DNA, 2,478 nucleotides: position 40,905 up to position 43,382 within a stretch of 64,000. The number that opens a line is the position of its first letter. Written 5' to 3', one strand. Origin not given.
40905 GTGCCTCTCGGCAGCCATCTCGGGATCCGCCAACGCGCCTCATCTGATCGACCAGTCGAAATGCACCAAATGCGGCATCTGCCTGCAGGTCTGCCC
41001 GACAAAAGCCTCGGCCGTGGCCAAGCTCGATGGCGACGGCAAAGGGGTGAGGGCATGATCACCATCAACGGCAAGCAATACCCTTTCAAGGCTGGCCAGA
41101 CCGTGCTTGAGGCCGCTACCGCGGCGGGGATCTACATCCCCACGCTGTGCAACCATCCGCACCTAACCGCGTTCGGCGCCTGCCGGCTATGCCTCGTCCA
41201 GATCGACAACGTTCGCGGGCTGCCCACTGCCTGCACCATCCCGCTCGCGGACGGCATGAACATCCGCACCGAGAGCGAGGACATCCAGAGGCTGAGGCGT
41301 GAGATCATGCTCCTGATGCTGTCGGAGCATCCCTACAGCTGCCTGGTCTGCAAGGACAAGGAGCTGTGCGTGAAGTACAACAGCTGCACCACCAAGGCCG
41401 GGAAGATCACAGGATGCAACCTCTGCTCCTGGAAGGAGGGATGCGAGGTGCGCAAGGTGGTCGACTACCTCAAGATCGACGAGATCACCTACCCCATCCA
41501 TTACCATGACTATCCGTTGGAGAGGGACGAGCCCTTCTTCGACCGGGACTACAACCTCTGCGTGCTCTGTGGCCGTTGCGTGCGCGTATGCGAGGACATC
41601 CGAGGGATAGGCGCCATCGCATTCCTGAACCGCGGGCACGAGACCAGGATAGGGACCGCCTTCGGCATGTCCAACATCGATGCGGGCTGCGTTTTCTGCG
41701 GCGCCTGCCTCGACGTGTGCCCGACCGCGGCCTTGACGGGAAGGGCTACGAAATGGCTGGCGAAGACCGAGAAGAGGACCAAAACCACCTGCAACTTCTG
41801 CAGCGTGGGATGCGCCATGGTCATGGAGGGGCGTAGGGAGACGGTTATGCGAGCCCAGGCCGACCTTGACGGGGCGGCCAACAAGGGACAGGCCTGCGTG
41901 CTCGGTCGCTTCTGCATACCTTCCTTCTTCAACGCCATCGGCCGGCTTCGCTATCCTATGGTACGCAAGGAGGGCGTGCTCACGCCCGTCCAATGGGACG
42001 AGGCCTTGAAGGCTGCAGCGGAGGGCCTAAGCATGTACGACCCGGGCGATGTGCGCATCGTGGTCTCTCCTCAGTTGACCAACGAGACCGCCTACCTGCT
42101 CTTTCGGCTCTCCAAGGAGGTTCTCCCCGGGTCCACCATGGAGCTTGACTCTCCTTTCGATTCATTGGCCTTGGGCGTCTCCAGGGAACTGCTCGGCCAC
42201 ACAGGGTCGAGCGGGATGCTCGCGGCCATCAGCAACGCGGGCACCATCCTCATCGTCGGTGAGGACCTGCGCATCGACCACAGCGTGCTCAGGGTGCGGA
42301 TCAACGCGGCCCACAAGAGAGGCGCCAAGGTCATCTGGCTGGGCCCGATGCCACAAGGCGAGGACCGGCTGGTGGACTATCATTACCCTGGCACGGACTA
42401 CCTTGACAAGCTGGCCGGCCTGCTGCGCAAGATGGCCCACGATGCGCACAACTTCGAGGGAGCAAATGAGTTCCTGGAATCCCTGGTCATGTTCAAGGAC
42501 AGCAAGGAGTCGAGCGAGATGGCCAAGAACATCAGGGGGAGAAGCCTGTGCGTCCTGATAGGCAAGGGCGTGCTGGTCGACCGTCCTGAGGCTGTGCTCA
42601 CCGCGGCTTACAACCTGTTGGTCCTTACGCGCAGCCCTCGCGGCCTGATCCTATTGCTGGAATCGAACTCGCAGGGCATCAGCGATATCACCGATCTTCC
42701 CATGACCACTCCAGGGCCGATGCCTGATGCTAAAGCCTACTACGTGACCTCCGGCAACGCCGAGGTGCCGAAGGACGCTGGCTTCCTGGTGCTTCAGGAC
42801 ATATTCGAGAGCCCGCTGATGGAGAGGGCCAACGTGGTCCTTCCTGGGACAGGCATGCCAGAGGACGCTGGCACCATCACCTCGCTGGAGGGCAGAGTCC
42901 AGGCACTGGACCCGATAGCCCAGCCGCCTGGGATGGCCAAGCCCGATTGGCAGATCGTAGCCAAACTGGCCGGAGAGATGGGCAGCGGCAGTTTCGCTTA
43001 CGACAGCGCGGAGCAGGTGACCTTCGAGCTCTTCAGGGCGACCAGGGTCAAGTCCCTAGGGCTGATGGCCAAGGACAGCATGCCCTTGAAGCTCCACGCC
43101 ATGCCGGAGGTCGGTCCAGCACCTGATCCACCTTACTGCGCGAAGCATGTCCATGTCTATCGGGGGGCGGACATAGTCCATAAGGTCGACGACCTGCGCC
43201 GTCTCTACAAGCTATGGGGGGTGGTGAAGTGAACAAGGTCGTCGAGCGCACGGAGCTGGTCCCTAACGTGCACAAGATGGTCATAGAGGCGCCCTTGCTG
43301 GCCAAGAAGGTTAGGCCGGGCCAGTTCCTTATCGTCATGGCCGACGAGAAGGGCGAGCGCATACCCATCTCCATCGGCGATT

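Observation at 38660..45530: Five-gene coupled operon joining a NuoE/F/G-like (HydABC-type) module to an NfnA/B-like module: candidate electron-bifurcating complex of unknown substrate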

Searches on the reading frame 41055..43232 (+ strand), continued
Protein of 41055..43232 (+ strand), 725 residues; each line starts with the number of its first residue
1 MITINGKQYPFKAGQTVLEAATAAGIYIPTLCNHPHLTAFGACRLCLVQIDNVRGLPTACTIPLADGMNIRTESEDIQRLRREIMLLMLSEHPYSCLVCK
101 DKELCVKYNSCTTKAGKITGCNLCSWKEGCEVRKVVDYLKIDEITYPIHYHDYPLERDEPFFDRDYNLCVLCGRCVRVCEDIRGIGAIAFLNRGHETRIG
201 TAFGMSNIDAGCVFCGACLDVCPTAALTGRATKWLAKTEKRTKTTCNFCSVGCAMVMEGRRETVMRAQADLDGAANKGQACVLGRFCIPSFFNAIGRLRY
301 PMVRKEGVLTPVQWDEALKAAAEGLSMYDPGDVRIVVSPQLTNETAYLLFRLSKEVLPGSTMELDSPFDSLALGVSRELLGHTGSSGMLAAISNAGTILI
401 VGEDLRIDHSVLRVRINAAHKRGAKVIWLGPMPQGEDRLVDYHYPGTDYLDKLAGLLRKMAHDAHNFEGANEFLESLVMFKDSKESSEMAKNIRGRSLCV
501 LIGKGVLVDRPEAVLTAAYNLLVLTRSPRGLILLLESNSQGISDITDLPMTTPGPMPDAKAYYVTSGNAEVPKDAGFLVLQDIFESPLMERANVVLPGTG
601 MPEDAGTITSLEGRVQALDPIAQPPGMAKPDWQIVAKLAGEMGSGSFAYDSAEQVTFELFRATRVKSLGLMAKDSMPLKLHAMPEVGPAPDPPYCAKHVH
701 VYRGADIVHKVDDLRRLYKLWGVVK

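Call 92: find_encoding_contigs(protein=P0012, flank=6000, max_places=1)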
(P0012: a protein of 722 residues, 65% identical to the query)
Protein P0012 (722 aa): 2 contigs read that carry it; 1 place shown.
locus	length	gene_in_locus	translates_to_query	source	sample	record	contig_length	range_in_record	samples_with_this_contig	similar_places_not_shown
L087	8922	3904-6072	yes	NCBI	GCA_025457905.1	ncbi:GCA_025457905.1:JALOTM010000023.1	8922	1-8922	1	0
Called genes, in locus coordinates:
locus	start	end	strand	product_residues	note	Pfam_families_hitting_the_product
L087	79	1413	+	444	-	PF02812:ELFV_dehydrog_N, PF00208:ELFV_dehydrog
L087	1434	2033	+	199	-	PF01257:2Fe-2S_thioredx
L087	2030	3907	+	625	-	PF01257:2Fe-2S_thioredx, PF01512:Complex1_51K, PF10589:NADH_4Fe-4S, PF00037:Fer4 (weak), PF12838:Fer4_7, PF13187:Fer4_9 (weak), PF13237:Fer4_10, PF14697:Fer4_21, +2 more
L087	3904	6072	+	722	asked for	PF13510:Fer2_4, PF10588:NADH-G_4Fe-4S_3 (weak), PF00037:Fer4 (faint), PF12838:Fer4_7, PF22117:Fer4_Nqo3, PF04879:Molybdop_Fe4S4, PF00384:Molybdopterin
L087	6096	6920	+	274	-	PF10418:DHODB_Fe-S_bind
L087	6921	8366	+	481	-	PF14691:Fer4_20, PF07992:Pyr_redox_2, PF00070:Pyr_redox (weak)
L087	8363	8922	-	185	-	PF19269:Anticodon_2 (weak)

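Call 96: predict_structure(alignment_id=A2)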
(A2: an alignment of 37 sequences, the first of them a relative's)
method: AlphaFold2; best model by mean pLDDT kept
length: 1095 residues; sequences in the alignment: 37
mean_pLDDT: 76.4   pTM: 0.60
mean pLDDT of the five models: 76.4, 74.5, 73.6, 73.6, 71.9
residues with pLDDT >= 90: 397; 70-90: 398; 50-70: 106; < 50: 194
segments of 3 or more residues with pLDDT < 50: 1-11, 47-57, 107-113, 125-144, 162-252, 788-801, 1018-1027, 1066-1087, 1090-1095
pLDDT, mean of each block of 10 residues (from residue 1): 35 75 86 84 60 43 83 83 87 77 54 54 47 42 51 63 35 26 30 37 30 28 32 35 37 75 90 82 80 71 82 88 83 95 96 95 95 91 79 89 88 94 80 88 90 77 90 92 91 91 85 74 91 91 85 95 92 89 89 82 95 91 92 87 92 94 91 91 96 88 92 91 71 72 86 70 88 75 53 37 80 90 92 84 72 90 84 77 87 80 93 90 94 94 91 94 93 92 91 90 90 67 45 83 72 88 52 38 44 38
secondary structure, 60 per line:
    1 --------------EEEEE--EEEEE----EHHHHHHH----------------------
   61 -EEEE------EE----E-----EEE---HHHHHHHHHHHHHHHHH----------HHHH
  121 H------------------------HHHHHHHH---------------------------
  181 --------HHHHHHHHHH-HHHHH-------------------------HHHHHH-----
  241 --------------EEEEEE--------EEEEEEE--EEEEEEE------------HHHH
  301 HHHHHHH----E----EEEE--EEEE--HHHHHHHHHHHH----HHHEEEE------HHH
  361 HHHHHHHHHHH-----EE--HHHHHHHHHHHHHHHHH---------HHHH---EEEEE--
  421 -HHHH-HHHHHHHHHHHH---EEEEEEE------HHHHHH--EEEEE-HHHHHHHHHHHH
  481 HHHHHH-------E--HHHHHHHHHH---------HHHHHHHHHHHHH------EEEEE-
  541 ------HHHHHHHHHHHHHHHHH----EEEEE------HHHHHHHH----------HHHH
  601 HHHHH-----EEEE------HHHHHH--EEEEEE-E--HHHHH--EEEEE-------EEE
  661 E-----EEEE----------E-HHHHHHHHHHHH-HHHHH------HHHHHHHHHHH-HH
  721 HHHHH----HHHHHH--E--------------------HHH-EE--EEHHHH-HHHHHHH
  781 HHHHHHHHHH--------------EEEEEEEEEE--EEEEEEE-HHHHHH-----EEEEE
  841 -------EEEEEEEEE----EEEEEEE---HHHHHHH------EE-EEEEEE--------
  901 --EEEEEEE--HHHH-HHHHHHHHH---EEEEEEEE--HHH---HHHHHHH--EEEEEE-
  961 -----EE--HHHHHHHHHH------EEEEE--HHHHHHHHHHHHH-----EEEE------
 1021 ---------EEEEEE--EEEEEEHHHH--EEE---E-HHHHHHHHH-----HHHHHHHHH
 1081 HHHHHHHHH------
elements in order (helices of 4 or more, strands of 3 or more residues): E15-19 E22-26 H32-38 E62-65 E84-86 H90-106 H117-121 H146-153 H189-198 H200-204 H230-235 E255-260 E269-275 E278-284 H297-307 E317-320 E323-326 H329-340 E348-351 H358-371 H381-397 H407-410 E414-418 H422-425 H427-438 E442-448 H455-460 E463-467 H469-486 H497-506 H516-528 E535-539 H547-563 E568-572 H579-586 H597-605 E611-614 H621-626 E629-634 H639-643 E646-650 E658-661 E667-670 H683-694 H696-700 H707-717 H719-725 H730-735 H769-772 H774-790 E805-814 E817-823 H825-830 E836-840 E848-856 E861-867 H871-877 E887-892 E903-909 H912-915 H917-925 E929-936 H945-951 E954-959 H970-979 E986-990 H993-1005 E1011-1014 E1030-1035 E1038-1043 H1044-1047 E1050-1052 H1058-1066 H1072-1089

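Call 105: fold_search(model_id=the predicted structure, library=pdb)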
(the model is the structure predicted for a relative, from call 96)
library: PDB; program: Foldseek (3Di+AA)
matches with E <= 10: 1740; with E <= 0.001: 360
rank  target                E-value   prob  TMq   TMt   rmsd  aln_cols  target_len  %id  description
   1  8rqz_C                2.8e-38  1.00  0.45  0.50  30.8      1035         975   18  Crystal structure of Molybdenum bispyranopterin guanine dinucleotide formate dehydrogenases ForCE1 from Bacillus subti (released 2025-08-06)
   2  9ktl_A                3.4e-38  1.00  0.42  0.47  27.7       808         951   22  Cryo-EM structure of reduced form of formate dehydrogenase from Rhodobacter aestuarii (RaFDH) with NADH (released 2025-06-18)
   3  7vw6_A                8.4e-37  1.00  0.42  0.49  28.1       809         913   19  Cryo-EM Structure of Formate Dehydrogenase 1 from Methylorubrum extorquens AM1 (released 2022-06-01)
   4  6tg9_A                4.4e-36  1.00  0.41  0.47  27.9       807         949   22  Cryo-EM Structure of NADH reduced form of NAD+-dependent Formate Dehydrogenase from Rhodobacter capsulatus (released 2020-04-22)
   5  8j83_A                6.5e-35  1.00  0.45  0.54  29.1       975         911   17  Crystal structure of formate dehydrogenase from Methylorubrum extorquens AM1 (released 2023-10-11)
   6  7xqw_A                6.8e-35  1.00  0.42  0.57  28.0       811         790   19  Formate dehydrogenase (FDH) from Methylobacterium extorquens AM1 (MeFDH1) (released 2023-08-09)
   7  8bed_G                7.6e-35  1.00  0.36  0.56  29.4       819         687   18  Cryo-EM structure of the Arabidopsis thaliana I+III2 supercomplex (CI peripheral tip) (released 2023-01-11)
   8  7t30_A                5.0e-34  1.00  0.34  0.53  27.6       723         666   24  Structure of electron bifurcating Ni-Fe hydrogenase complex HydABCSL in FMN/NAD(H) bound state (released 2022-03-16)
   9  7o6y_A                8.6e-34  1.00  0.37  0.57  27.9       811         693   19  Cryo-EM structure of respiratory complex I under turnover (released 2021-11-10)
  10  7aqr_G                9.1e-34  1.00  0.36  0.56  30.2       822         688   18  Cryo-EM structure of Arabidopsis thaliana Complex-I (peripheral arm) (released 2021-12-08)
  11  7z7r_G                1.3e-33  1.00  0.39  0.46  27.7       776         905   19  Complex I from E. coli, LMNG-purified, Apo, Open-ready state (released 2022-09-21)
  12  9buh_G                2.0e-33  1.00  0.38  0.59  28.0       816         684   19  Cryo-EM structure of respiratory supercomplex I III IV (released 2025-05-21)
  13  7arc_G                2.4e-33  1.00  0.38  0.59  27.9       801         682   19  Cryo-EM structure of Polytomella Complex-I (peripheral arm) (released 2021-12-08)
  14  7nz1_G                4.5e-33  1.00  0.38  0.45  27.9       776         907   19  Respiratory complex I from Escherichia coli - focused refinement of cytoplasmic arm (released 2021-08-18)
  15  8zp8_S1               4.5e-33  1.00  0.38  0.58  27.8       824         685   18  Respirasome open state 1 in presence of metformin(SC-MetO1) (released 2025-12-17)
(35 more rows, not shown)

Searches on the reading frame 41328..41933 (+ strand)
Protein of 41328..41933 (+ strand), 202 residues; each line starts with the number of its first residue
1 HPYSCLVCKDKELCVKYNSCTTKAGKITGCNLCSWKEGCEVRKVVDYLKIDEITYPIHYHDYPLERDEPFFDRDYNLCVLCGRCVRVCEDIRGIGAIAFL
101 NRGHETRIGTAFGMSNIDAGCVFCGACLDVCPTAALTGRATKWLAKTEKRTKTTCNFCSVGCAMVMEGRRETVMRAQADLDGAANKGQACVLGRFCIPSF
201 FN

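Call 47: search_solved_structures(query=window:41328-41933:+, max_evalue=1e-8, show_alignments=5)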
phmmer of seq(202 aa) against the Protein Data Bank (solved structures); distinct sequences matched with E-value up to 1e-8: 35.
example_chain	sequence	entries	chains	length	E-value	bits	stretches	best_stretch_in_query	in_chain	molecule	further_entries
9bov_A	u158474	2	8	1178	2.7e-28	102.2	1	23-197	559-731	Molybdopterin oxidoreductase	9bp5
9wxb_B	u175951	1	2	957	1.1e-26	96.9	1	63-196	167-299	Formate dehydrogenase alpha subunit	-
6tg9_A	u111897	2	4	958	5.9e-26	94.5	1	62-196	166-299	Formate dehydrogenase subunit alpha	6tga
7t2r_A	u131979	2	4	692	1e-22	83.9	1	24-199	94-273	NiFe hydrogenase subunit A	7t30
7p5h_A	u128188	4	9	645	1.4e-19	73.7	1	29-139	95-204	Fe-hydrogenase, subunit alpha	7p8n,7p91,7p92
8oh5_C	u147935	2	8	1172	2.2e-19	73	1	39-196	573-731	Formate dehydrogenase-O, major subunit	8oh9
8a6t_A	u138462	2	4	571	4.5e-19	72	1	29-139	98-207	Electron bifurcating hydrogenase subunit HydA1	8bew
8rqz_C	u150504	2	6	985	5.8e-18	68.4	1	30-138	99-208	Probable oxidoreductase YjgC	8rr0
9gzq_A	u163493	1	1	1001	6e-18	68.3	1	30-138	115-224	Probable oxidoreductase YjgC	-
9n5u_A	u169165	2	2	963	1.2e-15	60.8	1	20-190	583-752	NfnA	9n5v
7q4v_A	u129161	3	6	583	4.9e-15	58.8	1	29-139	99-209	Iron hydrogenase HydA1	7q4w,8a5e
2fug_3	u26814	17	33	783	5.5e-14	55.4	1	68-195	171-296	NADH-quinone oxidoreductase chain 3 | NADH-QUINONE OXIDOREDUCTASE SUBUNIT 3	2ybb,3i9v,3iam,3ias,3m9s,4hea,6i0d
7q5y_A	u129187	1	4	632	1e-13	54.5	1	67-167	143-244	NADH dehydrogenase I chain G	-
7vw6_A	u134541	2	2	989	1.3e-13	54.1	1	48-196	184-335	Formate dehydrogenase | Tungsten-containing formate dehydrogenase alpha subunit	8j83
7e5z_A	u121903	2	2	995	1.4e-13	54.1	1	48-196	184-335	Formate dehydrogenase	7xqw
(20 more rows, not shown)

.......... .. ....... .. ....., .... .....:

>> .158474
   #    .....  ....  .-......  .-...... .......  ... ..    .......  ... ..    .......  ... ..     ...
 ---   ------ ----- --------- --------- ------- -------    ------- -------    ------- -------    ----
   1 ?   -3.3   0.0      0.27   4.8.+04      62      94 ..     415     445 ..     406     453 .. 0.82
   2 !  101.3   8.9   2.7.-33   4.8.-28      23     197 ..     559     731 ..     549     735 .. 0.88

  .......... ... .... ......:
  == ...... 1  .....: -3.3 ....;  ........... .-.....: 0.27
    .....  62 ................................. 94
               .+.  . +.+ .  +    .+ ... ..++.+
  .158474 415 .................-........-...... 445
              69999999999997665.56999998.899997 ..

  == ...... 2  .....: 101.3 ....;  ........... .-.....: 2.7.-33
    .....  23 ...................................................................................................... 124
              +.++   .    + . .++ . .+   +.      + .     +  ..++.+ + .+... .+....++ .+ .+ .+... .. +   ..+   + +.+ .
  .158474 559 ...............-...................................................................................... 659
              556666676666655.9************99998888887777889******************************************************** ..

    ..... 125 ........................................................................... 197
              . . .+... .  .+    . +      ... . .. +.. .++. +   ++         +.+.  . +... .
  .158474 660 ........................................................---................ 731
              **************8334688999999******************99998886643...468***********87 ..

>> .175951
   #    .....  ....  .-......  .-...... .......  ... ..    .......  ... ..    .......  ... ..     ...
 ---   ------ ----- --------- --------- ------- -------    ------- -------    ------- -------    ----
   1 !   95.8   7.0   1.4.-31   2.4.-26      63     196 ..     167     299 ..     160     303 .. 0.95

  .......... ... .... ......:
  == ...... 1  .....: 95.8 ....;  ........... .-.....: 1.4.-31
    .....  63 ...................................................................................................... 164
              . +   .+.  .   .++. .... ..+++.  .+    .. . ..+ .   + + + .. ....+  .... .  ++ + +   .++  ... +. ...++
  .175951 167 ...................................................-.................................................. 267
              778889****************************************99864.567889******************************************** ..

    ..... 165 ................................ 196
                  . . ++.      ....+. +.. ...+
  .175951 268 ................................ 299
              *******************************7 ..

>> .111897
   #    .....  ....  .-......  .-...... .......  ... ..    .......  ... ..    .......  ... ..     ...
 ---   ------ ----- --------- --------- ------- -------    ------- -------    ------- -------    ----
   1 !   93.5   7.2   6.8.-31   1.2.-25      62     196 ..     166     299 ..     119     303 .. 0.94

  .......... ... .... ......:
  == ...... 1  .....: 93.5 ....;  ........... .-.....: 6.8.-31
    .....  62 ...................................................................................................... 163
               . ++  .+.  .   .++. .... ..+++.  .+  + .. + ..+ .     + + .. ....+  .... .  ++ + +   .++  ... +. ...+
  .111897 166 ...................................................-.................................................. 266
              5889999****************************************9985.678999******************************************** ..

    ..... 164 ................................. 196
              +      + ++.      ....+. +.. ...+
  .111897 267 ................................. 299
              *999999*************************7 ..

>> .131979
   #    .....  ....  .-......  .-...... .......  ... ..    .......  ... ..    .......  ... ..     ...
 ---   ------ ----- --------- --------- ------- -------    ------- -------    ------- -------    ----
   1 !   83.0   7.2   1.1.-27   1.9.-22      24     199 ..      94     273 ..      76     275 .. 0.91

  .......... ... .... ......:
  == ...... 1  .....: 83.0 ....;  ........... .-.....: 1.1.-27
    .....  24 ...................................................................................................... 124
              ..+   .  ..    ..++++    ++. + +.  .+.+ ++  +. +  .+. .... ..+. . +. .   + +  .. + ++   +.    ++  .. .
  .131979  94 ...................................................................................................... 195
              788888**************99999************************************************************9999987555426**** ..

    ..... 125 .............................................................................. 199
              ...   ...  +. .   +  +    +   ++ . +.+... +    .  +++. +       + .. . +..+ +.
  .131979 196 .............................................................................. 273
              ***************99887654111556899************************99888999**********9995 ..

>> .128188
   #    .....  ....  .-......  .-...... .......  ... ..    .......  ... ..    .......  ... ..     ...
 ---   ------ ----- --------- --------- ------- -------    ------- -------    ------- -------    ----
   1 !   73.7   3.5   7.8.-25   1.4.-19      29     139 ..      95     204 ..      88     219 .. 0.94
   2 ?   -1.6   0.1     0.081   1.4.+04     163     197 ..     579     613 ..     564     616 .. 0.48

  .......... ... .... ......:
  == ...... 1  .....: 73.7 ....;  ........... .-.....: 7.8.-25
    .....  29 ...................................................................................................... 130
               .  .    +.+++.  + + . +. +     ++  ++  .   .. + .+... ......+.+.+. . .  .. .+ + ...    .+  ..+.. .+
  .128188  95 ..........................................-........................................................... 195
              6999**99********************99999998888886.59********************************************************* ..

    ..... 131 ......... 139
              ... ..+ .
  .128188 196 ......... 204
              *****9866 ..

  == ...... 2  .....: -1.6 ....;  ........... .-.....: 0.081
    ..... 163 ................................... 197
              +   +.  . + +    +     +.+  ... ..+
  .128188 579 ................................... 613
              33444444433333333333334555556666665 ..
